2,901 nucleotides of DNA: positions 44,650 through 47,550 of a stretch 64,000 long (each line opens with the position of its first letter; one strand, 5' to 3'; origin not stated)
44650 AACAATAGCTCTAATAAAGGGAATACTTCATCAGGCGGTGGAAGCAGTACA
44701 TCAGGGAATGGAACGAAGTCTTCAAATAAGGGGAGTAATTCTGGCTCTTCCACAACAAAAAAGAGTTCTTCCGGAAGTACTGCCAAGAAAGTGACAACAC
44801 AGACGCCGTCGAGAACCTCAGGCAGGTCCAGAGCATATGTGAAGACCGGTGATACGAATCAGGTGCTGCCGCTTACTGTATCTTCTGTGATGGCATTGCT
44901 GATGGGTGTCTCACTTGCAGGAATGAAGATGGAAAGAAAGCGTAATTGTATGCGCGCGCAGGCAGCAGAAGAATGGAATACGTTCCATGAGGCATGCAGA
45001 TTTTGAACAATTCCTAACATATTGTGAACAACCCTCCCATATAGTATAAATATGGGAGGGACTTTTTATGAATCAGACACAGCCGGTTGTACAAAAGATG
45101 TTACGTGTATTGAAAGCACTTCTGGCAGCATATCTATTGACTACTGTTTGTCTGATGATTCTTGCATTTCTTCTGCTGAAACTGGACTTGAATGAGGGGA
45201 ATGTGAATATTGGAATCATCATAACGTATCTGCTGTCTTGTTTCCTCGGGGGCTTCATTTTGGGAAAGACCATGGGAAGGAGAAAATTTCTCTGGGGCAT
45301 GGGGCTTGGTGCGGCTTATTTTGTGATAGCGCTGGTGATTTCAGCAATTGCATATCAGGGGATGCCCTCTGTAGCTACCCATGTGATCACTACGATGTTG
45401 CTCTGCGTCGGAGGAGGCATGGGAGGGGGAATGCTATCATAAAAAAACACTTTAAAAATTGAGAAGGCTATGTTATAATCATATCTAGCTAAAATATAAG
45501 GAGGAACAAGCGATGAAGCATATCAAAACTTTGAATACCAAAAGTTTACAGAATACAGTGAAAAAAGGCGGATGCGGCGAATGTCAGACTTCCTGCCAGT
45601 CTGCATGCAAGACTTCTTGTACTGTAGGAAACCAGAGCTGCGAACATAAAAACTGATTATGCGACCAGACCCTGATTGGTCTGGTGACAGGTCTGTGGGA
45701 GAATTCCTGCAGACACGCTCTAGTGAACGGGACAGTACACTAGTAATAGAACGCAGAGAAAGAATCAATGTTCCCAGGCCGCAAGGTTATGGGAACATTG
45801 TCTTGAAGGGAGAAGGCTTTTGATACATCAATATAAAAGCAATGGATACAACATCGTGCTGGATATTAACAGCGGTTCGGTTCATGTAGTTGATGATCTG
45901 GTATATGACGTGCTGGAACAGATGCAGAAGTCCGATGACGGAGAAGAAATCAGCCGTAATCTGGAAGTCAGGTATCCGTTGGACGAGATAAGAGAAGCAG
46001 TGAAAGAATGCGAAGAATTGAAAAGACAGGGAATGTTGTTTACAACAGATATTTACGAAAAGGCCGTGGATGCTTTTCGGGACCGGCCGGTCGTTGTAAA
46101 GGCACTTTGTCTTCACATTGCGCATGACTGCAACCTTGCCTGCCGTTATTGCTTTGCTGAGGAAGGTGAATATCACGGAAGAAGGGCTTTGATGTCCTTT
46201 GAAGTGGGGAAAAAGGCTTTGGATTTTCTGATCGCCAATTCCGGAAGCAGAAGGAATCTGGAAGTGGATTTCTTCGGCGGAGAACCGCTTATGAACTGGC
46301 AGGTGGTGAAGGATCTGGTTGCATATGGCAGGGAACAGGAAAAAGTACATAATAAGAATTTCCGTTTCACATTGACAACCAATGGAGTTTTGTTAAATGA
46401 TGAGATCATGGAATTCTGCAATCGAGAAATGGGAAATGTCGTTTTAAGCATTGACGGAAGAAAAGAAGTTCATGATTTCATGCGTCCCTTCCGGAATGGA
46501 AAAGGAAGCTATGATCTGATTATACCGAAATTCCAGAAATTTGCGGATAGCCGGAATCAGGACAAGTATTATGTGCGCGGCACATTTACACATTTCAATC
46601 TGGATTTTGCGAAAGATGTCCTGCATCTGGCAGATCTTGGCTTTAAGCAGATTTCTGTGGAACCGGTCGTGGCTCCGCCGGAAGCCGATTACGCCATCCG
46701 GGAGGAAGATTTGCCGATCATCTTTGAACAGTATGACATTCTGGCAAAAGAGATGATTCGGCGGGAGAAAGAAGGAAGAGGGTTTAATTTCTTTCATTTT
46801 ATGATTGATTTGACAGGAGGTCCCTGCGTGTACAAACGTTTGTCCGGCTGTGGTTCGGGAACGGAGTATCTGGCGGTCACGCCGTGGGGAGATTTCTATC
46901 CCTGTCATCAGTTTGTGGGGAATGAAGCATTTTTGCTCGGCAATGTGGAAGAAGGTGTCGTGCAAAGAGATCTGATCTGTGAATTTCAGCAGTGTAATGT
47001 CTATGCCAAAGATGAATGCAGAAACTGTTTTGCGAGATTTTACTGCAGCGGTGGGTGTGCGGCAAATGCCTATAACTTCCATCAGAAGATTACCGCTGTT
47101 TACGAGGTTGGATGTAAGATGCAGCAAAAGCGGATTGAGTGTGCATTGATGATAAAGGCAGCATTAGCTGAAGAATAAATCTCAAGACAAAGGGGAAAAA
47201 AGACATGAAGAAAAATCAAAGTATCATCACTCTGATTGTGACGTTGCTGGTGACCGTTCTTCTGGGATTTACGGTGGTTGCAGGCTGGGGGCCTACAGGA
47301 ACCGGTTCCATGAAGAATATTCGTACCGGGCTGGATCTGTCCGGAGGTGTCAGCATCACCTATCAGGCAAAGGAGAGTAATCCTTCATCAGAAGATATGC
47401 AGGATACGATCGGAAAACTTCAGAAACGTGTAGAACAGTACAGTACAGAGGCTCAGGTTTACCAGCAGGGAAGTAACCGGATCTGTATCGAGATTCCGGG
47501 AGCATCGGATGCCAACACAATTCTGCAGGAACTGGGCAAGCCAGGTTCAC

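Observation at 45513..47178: Unannotated SCIFF ranthipeptide precursor with its SPASM radical SAM maturase and a structured spacer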

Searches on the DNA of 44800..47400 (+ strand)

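Call 5: search_rna_families(source=window, start=44800, end=47400, threshold=evalue, max_evalue=10)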
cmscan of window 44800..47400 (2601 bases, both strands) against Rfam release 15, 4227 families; matches with E-value up to 10: 5.
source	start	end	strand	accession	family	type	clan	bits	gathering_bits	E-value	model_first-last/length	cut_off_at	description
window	46871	46952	+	RF00683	mir-143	Gene; miRNA;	-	17.5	60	1.1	1-84/84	no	mir-143 microRNA precursor family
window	45419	45482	+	RF01662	ceN89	Gene; snRNA; snoRNA; CD-box;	-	16.7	48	5.8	1-78/78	no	Caenorhabditis snoRNA ceN89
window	47336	47392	-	RF01149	sR10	Gene; snRNA; snoRNA; CD-box;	-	16.2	45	0.53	1-54/54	no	Small nucleolar RNA sR10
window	46389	46422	+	RF00593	snoU83B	Gene; snRNA; snoRNA; CD-box;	-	16.1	35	7.9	1-94/94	no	Small nucleolar RNA U83B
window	45522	45593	-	RF02126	GHRLOS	Gene; lncRNA;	-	13.9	48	3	1-70/70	no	Ghrelin opposite strand RNA conserved region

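Call 60: search_rna_families(sources=[L077, L030, L024, L174, L175, L176, L006, L163, L074], threshold=gathering)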
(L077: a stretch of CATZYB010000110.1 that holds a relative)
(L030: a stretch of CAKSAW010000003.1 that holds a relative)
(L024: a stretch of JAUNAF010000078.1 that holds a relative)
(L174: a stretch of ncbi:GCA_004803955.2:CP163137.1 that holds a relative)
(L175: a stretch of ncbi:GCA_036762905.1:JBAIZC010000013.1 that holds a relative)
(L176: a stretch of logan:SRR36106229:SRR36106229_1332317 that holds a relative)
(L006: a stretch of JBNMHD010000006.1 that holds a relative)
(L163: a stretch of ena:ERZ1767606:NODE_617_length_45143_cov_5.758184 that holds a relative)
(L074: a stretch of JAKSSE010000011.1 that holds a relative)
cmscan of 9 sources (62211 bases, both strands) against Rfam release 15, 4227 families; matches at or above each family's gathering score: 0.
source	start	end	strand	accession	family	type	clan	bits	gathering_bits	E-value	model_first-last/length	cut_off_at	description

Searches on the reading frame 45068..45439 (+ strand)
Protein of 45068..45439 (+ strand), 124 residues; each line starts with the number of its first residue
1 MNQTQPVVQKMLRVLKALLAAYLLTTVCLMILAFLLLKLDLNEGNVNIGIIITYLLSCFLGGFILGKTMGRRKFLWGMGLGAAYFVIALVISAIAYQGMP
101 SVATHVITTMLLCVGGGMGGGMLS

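Call 3: search_protein_families(library=ncbifam, proteins=[window:45068-45439:+], max_evalue=0.01)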
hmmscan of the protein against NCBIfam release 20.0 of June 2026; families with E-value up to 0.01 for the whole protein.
window:45068-45439:+ (124 aa): 1 family
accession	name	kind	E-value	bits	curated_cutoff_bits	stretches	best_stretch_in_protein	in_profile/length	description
TIGR04086.1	TIGR04086_membr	hypoth_equivalog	2.5e-27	95.3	30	1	13-124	2-112/115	TIGR04086 family membrane protein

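Call 4: search_protein_families(library=pfam, proteins=[window:45068-45439:+], max_evalue=0.01)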
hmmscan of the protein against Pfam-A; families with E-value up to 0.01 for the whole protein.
window:45068-45439:+ (124 aa): 1 family
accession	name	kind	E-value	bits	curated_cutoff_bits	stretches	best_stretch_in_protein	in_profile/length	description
PF12670.12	DUF3792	-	1.3e-30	106.4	31.3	1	11-124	2-115/115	Protein of unknown function (DUF3792)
